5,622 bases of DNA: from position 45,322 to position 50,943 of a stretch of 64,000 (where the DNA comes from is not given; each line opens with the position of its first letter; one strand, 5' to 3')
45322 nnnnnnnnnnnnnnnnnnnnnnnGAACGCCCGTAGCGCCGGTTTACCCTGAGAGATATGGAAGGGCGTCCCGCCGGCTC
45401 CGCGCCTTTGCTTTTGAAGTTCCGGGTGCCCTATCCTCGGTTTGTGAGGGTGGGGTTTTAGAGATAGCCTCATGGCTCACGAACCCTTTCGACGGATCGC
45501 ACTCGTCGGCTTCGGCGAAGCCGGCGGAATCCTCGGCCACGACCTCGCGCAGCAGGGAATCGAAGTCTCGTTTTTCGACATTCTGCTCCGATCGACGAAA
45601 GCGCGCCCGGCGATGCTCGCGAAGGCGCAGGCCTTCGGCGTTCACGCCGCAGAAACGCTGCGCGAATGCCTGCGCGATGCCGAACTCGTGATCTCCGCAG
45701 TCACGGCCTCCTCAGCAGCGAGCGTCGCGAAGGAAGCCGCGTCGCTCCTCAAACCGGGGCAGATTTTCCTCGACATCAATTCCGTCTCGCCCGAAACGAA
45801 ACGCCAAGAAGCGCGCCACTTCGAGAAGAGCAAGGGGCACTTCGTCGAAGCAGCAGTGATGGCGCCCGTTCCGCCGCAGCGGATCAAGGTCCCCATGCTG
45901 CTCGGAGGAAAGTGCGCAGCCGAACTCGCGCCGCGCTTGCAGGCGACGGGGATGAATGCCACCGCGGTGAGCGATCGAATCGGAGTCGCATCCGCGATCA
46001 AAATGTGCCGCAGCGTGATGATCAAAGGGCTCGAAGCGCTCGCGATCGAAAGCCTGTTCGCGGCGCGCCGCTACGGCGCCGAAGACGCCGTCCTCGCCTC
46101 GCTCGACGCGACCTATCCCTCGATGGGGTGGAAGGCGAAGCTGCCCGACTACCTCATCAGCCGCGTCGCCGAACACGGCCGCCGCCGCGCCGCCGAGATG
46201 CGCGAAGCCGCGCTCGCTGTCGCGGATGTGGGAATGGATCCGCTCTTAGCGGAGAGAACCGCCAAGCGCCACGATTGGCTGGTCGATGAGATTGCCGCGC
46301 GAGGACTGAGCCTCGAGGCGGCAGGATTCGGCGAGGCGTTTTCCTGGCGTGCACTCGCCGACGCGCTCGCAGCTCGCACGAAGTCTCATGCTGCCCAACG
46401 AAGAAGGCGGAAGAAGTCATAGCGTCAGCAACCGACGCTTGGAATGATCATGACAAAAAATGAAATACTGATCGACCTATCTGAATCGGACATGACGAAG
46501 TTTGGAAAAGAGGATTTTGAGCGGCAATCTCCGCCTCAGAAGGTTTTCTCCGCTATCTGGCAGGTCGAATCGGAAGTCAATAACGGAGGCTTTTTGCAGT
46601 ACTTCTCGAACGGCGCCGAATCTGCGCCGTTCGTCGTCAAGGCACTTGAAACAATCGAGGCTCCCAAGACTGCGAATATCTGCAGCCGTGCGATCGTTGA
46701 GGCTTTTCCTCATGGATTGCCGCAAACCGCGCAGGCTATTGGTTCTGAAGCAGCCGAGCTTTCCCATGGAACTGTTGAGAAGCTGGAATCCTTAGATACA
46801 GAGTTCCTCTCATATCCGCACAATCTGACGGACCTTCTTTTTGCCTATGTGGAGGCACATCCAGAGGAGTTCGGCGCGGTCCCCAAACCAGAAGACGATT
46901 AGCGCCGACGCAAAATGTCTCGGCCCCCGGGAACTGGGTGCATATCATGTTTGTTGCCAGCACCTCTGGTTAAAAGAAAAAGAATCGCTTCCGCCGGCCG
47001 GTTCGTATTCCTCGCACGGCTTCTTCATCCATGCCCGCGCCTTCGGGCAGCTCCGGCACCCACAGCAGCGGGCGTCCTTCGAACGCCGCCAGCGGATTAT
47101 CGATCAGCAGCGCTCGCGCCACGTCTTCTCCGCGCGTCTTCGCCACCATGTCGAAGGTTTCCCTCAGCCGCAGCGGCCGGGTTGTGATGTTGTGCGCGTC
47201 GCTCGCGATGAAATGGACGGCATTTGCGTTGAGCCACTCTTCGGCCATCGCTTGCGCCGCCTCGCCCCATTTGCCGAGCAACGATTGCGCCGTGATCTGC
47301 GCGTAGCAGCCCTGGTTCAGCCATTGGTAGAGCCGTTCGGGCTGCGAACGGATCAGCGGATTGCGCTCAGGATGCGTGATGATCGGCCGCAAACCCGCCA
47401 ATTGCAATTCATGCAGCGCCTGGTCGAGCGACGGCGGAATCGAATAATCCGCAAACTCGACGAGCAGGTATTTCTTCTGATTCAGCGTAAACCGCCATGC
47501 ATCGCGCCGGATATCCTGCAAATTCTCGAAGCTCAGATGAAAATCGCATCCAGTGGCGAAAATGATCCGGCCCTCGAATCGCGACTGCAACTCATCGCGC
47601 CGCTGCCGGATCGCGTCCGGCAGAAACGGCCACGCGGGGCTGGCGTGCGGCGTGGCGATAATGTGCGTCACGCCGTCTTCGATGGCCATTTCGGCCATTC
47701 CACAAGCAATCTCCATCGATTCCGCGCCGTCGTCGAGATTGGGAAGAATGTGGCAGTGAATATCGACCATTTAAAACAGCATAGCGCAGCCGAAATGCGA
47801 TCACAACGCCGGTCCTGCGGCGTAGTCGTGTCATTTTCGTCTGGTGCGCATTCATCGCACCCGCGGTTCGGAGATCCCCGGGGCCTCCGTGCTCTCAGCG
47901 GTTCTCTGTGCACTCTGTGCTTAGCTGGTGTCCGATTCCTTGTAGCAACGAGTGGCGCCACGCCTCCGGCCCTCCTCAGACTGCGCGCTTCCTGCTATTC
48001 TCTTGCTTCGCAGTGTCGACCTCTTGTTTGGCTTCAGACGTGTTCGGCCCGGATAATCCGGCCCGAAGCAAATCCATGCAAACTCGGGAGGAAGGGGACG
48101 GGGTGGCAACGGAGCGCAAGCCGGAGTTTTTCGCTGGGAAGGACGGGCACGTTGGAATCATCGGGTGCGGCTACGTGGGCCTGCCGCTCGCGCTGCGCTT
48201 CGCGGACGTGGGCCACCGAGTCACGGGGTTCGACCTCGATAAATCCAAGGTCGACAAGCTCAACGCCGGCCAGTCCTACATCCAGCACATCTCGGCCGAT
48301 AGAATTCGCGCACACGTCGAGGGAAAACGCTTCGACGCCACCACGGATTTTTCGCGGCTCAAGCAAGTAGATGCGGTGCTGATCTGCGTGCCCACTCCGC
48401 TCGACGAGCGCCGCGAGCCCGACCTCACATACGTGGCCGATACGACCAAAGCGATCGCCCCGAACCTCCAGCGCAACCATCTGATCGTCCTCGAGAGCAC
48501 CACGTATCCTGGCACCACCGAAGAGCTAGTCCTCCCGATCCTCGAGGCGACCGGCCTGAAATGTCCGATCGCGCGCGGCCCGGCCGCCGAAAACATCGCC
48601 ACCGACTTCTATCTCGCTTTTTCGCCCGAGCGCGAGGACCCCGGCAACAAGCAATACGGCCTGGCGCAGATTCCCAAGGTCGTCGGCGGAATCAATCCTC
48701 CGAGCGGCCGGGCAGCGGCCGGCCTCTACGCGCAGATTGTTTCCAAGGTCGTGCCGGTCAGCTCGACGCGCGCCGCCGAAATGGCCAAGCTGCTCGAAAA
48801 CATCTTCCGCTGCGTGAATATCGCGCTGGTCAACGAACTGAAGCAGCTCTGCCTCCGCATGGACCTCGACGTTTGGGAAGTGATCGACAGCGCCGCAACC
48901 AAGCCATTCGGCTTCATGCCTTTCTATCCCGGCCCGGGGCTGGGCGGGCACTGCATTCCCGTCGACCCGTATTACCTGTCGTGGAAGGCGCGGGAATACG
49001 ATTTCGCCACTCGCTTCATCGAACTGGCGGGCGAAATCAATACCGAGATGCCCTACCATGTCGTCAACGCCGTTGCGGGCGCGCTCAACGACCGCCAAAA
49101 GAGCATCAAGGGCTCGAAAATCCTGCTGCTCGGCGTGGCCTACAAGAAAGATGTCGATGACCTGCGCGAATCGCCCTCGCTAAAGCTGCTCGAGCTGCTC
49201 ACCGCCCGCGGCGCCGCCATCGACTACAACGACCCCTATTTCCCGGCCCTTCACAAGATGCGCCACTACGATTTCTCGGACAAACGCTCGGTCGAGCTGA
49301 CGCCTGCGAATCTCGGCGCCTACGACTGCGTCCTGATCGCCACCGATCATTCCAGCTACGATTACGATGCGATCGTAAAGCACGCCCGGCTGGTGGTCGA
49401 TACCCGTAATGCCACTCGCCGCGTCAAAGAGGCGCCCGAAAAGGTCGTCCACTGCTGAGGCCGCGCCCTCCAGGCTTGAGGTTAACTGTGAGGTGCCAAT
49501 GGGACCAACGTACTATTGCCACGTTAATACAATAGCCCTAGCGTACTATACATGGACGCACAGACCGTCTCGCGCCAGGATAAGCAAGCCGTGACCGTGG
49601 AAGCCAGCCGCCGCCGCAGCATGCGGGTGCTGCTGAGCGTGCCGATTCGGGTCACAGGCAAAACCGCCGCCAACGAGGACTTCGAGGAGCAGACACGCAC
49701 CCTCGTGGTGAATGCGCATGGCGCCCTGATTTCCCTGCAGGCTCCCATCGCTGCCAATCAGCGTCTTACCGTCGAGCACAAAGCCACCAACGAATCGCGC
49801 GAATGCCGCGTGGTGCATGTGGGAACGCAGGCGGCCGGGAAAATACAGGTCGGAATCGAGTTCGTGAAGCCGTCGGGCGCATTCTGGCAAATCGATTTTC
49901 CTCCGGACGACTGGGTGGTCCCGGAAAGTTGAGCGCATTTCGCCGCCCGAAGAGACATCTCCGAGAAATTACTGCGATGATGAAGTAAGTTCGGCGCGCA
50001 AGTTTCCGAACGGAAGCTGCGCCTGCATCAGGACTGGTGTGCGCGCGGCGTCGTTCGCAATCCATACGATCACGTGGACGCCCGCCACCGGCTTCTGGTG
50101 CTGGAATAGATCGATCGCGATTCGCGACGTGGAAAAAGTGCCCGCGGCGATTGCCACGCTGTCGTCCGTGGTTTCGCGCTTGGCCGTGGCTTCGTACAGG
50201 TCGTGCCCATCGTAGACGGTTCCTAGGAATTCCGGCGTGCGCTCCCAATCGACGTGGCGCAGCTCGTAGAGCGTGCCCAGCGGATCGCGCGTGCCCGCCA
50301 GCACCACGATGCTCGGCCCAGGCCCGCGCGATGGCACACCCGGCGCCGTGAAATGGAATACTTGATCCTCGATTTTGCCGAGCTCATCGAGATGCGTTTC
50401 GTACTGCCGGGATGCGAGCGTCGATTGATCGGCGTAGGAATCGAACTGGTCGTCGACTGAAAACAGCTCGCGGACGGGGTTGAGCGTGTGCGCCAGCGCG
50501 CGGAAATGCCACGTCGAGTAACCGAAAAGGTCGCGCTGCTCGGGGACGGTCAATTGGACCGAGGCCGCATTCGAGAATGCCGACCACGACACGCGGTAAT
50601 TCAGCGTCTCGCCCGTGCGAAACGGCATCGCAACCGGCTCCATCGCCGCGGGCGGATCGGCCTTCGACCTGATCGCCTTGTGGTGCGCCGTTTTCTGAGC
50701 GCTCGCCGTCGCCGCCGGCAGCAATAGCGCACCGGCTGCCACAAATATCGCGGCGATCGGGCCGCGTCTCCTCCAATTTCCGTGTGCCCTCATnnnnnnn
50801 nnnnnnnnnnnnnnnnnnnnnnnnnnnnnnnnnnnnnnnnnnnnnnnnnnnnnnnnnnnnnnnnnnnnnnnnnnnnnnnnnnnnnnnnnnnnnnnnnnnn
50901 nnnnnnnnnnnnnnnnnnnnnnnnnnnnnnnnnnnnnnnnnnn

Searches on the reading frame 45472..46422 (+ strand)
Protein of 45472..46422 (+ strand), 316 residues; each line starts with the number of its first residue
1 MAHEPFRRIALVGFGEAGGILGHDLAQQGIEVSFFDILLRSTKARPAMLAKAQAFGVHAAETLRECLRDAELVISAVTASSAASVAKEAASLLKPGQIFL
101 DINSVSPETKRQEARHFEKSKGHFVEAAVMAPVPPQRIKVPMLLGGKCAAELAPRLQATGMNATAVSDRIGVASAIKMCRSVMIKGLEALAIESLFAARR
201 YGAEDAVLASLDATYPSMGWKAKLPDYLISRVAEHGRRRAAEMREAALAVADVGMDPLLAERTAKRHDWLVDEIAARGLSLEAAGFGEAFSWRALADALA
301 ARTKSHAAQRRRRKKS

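Call 45: search_protein_families(library=pfam, proteins=[window:45472-46422:+], max_evalue=0.001)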
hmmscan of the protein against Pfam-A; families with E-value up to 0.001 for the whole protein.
window:45472-46422:+ (316 aa): 4 families
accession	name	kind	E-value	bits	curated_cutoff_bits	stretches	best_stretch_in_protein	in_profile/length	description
PF09130.16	DUF1932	-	2.1e-15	56.8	25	1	198-269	1-69/70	Domain of unknown function (DUF1932)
PF03446.21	NAD_binding_2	-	6.5e-12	46.2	21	1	8-129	1-119/161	NAD binding domain of 6-phosphogluconate dehydrogenase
PF03807.23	F420_oxidored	-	1.2e-06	29.4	21.6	1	8-102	1-91/94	NADP oxidoreductase coenzyme F420-dependent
PF01488.26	Shikimate_DH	-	0.00031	21.3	24.3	0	7-102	13-111/138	Shikimate / quinate 5-dehydrogenase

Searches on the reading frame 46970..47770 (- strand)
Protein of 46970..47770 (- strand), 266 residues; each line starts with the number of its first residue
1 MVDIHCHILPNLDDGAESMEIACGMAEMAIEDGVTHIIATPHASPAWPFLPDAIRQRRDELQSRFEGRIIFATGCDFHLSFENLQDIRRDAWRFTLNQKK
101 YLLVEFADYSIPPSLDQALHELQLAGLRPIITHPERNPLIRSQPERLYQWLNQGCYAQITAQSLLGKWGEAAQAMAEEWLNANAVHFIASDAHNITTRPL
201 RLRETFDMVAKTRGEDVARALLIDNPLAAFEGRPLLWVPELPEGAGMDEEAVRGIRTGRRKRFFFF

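Call 51: search_protein_families(library=pfam, proteins=[window:46970-47770:-], max_evalue=0.00001)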
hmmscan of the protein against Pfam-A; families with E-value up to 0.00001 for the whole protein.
window:46970-47770:- (266 aa): 1 family
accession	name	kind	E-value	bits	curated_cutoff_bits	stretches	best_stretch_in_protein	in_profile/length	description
PF19567.5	CpsB_CapC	-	1.2e-52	179.2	27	1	1-228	1-231/234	Capsular polysaccharide synthesis, CpsB/CapC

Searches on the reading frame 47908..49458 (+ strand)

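Call 50: search_protein_families(library=pfam, proteins=[window:47908-49458:+], max_evalue=0.00001)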
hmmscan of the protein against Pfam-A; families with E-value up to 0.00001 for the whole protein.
window:47908-49458:+ (516 aa): 4 families
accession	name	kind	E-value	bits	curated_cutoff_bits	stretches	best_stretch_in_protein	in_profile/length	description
PF03721.20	UDPG_MGDP_dh_N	-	9.3e-46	156.2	27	1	82-268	3-181/187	UDP-glucose/GDP-mannose dehydrogenase family, NAD binding domain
PF00984.24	UDPG_MGDP_dh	-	8.5e-32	109.6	25.4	1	288-379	1-93/94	UDP-glucose/GDP-mannose dehydrogenase family, central domain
PF03720.21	UDPG_MGDP_dh_C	-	1.2e-21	77.4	30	1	406-504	1-102/103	UDP-glucose/GDP-mannose dehydrogenase family, UDP binding domain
PF03446.21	NAD_binding_2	-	6.3e-09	36.5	21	1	82-208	2-104/161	NAD binding domain of 6-phosphogluconate dehydrogenase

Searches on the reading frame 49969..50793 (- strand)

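Call 51: search_protein_families(library=pfam, proteins=[window:49969-50793:-], max_evalue=0.00001)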
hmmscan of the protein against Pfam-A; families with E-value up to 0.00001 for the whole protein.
window:49969-50793:- (274 aa): 1 family
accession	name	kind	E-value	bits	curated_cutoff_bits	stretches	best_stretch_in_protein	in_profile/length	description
PF11306.15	DUF3108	-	3.5e-19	69.9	26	1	65-270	1-209/209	Protein of unknown function (DUF3108)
